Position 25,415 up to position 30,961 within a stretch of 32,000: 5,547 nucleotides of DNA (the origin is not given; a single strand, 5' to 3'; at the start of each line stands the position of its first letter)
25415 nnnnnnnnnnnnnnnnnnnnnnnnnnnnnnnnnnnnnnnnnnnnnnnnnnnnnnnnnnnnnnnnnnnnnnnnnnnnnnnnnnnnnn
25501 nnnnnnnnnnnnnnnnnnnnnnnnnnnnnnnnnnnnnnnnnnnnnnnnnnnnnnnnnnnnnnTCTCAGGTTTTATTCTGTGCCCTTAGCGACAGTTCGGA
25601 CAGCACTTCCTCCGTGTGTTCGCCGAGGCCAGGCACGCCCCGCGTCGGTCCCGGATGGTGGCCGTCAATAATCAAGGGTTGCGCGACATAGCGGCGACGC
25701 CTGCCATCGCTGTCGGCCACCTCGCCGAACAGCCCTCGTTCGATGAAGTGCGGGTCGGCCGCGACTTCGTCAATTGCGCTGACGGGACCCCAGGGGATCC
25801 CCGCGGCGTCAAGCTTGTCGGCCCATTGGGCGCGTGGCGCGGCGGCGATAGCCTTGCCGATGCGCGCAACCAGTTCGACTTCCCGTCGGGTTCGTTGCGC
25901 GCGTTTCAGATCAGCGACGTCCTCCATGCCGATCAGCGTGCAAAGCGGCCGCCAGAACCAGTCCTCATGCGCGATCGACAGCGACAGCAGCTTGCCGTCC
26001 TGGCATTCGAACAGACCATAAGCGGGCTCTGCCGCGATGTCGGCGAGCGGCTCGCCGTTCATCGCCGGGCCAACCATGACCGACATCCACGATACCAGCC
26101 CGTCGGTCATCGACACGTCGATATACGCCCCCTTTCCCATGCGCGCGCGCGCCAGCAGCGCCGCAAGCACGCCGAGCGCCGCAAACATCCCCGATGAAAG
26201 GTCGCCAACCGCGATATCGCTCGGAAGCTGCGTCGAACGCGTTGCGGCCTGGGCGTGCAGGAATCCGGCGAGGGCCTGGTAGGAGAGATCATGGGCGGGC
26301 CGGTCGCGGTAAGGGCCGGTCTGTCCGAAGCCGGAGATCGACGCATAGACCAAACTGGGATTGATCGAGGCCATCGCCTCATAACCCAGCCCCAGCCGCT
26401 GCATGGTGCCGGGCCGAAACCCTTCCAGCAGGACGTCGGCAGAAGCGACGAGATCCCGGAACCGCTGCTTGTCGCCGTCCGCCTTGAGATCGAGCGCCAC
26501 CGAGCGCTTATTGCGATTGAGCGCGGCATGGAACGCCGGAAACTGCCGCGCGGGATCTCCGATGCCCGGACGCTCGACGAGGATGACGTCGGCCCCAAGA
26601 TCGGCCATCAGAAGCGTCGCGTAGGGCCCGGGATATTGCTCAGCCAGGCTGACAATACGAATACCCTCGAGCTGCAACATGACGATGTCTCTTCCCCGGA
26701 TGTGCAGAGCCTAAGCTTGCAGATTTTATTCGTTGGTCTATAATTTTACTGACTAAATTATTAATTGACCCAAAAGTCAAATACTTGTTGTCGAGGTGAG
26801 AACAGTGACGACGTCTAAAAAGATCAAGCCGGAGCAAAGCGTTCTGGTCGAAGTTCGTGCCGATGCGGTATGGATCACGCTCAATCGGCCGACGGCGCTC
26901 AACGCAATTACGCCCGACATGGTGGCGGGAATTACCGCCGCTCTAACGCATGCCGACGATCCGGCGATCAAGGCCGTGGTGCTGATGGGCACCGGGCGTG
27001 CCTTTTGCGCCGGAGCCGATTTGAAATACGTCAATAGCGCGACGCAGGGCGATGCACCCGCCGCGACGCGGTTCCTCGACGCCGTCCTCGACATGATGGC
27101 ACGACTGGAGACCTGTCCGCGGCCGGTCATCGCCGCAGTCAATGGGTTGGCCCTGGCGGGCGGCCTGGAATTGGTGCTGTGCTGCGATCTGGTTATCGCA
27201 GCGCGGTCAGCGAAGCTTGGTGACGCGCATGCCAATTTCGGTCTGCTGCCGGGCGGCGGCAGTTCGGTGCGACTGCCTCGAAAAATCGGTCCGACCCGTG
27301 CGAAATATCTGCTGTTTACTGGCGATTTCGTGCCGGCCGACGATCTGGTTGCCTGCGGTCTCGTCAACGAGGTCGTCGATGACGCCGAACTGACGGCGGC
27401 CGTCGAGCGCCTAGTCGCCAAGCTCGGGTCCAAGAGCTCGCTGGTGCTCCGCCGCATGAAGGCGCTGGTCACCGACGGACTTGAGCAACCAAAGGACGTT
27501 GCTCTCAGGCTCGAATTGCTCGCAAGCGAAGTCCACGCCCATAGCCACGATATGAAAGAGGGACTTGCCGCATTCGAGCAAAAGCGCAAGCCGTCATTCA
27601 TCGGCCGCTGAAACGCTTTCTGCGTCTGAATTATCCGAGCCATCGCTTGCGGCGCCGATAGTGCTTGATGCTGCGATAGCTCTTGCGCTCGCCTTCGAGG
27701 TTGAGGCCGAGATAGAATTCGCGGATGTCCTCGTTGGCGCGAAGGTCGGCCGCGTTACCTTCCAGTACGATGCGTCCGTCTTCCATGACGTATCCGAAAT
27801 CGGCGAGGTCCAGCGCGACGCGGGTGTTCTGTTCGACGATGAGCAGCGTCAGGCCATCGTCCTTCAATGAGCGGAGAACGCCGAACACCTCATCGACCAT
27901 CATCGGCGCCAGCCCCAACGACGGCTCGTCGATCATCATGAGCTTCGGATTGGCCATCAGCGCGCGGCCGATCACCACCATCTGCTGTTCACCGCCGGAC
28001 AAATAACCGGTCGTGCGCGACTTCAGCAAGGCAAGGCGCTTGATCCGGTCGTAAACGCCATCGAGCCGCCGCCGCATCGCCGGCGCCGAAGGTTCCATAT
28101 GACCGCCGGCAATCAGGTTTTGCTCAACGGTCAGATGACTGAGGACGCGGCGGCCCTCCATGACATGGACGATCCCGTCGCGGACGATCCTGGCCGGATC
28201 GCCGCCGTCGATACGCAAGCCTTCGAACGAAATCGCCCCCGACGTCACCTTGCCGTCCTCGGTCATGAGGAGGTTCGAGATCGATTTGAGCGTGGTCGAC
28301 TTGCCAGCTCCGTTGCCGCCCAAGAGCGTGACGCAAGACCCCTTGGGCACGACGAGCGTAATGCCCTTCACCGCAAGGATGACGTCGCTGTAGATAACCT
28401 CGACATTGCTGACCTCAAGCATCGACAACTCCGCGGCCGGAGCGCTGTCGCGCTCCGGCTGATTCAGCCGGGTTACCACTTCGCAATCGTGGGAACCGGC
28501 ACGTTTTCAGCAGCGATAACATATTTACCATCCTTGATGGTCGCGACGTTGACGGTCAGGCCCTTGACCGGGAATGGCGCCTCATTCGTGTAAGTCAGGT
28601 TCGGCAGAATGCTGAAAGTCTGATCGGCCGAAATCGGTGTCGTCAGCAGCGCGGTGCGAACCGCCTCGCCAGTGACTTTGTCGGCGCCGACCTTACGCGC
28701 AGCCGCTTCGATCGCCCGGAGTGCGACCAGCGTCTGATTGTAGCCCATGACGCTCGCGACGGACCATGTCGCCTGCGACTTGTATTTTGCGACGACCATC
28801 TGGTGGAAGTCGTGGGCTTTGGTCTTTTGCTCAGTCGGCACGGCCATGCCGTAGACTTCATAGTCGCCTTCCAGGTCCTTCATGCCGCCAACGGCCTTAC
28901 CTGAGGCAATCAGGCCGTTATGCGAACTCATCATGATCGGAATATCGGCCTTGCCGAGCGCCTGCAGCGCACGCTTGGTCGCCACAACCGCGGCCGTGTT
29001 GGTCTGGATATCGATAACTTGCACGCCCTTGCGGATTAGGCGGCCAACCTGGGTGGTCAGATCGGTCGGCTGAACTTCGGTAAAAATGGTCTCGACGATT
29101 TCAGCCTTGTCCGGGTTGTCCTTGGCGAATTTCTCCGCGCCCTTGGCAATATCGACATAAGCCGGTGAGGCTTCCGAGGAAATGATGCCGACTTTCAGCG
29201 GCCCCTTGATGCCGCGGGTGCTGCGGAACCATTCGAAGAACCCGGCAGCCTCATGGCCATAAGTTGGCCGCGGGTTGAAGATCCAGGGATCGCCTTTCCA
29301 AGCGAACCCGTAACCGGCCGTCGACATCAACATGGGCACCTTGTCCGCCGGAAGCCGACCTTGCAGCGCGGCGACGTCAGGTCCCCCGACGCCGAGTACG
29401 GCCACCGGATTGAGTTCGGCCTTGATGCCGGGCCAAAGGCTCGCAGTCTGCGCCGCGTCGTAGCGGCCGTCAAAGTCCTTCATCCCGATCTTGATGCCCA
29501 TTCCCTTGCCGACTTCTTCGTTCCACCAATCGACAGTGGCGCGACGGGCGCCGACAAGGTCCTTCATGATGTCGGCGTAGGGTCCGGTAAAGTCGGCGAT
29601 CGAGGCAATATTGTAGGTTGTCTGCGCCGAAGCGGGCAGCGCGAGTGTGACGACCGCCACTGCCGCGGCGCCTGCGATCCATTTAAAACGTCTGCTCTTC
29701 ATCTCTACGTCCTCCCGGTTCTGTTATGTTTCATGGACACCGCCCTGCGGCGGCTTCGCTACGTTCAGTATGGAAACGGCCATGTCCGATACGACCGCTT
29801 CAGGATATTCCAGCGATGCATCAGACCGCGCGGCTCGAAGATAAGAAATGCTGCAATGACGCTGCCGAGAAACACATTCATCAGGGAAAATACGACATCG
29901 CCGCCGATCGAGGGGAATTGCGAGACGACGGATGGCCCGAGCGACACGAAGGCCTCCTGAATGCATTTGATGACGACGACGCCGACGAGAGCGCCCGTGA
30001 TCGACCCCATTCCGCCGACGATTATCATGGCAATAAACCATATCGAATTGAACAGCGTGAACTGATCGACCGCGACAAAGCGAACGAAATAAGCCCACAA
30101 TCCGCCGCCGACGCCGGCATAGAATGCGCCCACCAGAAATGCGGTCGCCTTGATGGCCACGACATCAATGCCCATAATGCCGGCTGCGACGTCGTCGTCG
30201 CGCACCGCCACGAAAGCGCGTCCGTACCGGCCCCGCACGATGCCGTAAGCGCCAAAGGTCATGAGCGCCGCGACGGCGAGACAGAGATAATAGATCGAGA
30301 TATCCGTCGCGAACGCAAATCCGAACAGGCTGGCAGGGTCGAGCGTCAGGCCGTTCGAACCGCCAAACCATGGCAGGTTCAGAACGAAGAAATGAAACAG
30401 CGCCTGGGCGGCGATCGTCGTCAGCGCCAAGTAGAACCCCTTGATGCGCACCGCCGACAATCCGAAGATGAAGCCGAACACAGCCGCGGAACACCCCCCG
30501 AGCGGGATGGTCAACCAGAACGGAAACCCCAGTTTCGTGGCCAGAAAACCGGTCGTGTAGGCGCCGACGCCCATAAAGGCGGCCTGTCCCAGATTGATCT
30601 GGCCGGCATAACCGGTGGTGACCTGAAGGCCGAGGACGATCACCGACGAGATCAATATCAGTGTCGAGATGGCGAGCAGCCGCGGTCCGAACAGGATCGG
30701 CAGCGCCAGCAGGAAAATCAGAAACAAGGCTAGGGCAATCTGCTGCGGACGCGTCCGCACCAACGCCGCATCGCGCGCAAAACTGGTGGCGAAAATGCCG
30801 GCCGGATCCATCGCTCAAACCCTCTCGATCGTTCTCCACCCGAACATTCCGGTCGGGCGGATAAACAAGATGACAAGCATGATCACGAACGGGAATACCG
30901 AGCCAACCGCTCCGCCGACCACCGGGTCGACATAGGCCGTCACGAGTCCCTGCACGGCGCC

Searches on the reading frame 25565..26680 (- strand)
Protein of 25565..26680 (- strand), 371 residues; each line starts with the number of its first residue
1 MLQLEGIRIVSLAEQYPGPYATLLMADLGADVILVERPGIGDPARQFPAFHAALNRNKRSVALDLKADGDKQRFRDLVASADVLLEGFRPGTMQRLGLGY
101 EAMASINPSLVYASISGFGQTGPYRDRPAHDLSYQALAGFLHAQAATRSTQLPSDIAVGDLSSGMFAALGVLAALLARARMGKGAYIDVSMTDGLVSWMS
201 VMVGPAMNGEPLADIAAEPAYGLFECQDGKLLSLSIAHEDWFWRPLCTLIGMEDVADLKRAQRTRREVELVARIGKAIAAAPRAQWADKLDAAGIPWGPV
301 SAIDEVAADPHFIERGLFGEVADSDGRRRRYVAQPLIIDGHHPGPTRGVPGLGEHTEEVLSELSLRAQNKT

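Call 4: search_protein_families(library=pfam, proteins=[window:25565-26680:-])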
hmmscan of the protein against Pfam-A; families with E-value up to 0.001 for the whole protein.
window:25565-26680:- (371 aa): 1 family
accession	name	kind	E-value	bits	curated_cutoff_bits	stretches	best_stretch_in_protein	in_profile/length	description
PF02515.22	CoA_transf_3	-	1e-99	334.6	23.3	1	4-356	1-366/366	CoA-transferase family III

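Call 42: find_encoding_contigs(protein=window:25565-26680:-, flank=10000, max_places=8)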
Protein window:25565-26680:- (371 aa): 23 contigs read that carry it; 8 places shown.
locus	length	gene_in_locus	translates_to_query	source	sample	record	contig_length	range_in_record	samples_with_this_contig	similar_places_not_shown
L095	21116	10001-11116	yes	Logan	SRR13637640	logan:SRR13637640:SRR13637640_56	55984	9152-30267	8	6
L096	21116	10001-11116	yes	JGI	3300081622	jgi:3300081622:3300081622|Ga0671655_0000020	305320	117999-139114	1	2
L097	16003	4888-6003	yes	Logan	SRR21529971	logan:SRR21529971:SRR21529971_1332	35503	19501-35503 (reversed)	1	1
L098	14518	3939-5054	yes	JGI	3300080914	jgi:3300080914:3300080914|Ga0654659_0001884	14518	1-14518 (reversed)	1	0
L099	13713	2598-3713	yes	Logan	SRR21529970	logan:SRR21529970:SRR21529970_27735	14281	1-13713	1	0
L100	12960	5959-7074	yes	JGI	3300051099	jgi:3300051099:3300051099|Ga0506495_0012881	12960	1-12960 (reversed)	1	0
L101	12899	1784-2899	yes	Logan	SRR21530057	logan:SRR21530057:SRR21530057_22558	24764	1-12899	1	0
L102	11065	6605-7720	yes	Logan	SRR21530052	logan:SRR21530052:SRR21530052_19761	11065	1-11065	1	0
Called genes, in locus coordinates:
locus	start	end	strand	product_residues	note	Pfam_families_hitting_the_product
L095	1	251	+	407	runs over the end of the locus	PF02771:Acyl-CoA_dh_N, PF02770:Acyl-CoA_dh_M, PF00441:Acyl-CoA_dh_1, PF08028:Acyl-CoA_dh_2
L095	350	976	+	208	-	PF00440:TetR_N, PF17932:TetR_C_24, PF21351:TetR_C_41 (weak)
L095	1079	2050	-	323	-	PF03060:NMO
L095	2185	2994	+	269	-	PF00005:ABC_tran, PF12399:BCA_ABC_TP_C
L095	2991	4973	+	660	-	PF00501:AMP-binding, PF23562:AMP-binding_C_3 (weak)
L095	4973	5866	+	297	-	PF02653:BPD_transp_2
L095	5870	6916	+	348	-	PF02653:BPD_transp_2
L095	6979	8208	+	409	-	PF13458:Peripla_BP_6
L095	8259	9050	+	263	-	PF00005:ABC_tran, PF13304:AAA_21 (faint)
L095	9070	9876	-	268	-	PF00378:ECH_1, PF16113:ECH_2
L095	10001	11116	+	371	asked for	PF02515:CoA_transf_3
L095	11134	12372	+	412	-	PF00108:Thiolase_N, PF00109:ketoacyl-synt (weak), PF02803:Thiolase_C, PF22691:Thiolase_C_1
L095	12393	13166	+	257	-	PF00106:adh_short, PF08659:KR, PF00107:ADH_zinc_N (weak), PF13561:adh_short_C2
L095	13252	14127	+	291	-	PF03060:NMO, PF01070:FMN_dh (weak)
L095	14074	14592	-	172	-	-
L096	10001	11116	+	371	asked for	PF02515:CoA_transf_3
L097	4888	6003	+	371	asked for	PF02515:CoA_transf_3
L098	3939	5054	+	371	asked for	PF02515:CoA_transf_3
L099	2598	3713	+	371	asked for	PF02515:CoA_transf_3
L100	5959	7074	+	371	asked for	PF02515:CoA_transf_3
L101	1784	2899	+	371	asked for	PF02515:CoA_transf_3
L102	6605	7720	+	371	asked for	PF02515:CoA_transf_3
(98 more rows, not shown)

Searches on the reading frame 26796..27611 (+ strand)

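Call 65: search_protein_families(library=pfam, max_evalue=0.001, proteins=[window:26796-27611:+])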
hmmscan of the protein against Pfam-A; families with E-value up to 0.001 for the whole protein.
window:26796-27611:+ (271 aa): 2 families
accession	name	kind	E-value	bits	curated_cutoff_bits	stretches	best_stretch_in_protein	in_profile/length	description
PF00378.25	ECH_1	-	4.7e-57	193.6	27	1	25-269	7-249/251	Enoyl-CoA hydratase/isomerase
PF16113.10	ECH_2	-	2.4e-37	129.6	27.2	1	26-262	3-240/335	Enoyl-CoA hydratase/isomerase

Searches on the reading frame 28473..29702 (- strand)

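Call 65: search_protein_families(library=pfam, max_evalue=0.001, proteins=[window:28473-29702:-])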
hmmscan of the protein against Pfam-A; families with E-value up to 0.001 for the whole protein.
window:28473-29702:- (409 aa): 1 family
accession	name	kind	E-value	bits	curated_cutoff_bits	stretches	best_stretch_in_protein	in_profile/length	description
PF13458.12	Peripla_BP_6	-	6.8e-29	102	31.7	1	30-357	2-313/343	Periplasmic binding protein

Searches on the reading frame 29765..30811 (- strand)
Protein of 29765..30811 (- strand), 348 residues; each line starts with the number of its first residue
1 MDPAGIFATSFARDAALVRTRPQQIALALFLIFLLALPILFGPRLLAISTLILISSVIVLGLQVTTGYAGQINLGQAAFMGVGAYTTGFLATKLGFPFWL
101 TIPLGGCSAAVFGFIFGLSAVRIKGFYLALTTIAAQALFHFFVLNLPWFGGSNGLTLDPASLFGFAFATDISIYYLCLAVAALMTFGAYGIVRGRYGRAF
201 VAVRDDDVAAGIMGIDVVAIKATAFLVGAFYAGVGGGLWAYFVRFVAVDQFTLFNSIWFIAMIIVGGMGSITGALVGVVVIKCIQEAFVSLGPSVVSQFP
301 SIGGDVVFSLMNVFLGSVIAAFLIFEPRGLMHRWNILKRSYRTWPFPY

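Call 65: search_protein_families(library=pfam, max_evalue=0.001, proteins=[window:29765-30811:-])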
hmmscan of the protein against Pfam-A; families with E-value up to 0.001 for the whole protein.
window:29765-30811:- (348 aa): 1 family
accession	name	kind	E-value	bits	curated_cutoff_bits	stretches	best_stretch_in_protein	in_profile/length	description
PF02653.21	BPD_transp_2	-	5.4e-33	114.7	26.8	1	45-299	2-253/269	Branched-chain amino acid transport system / permease component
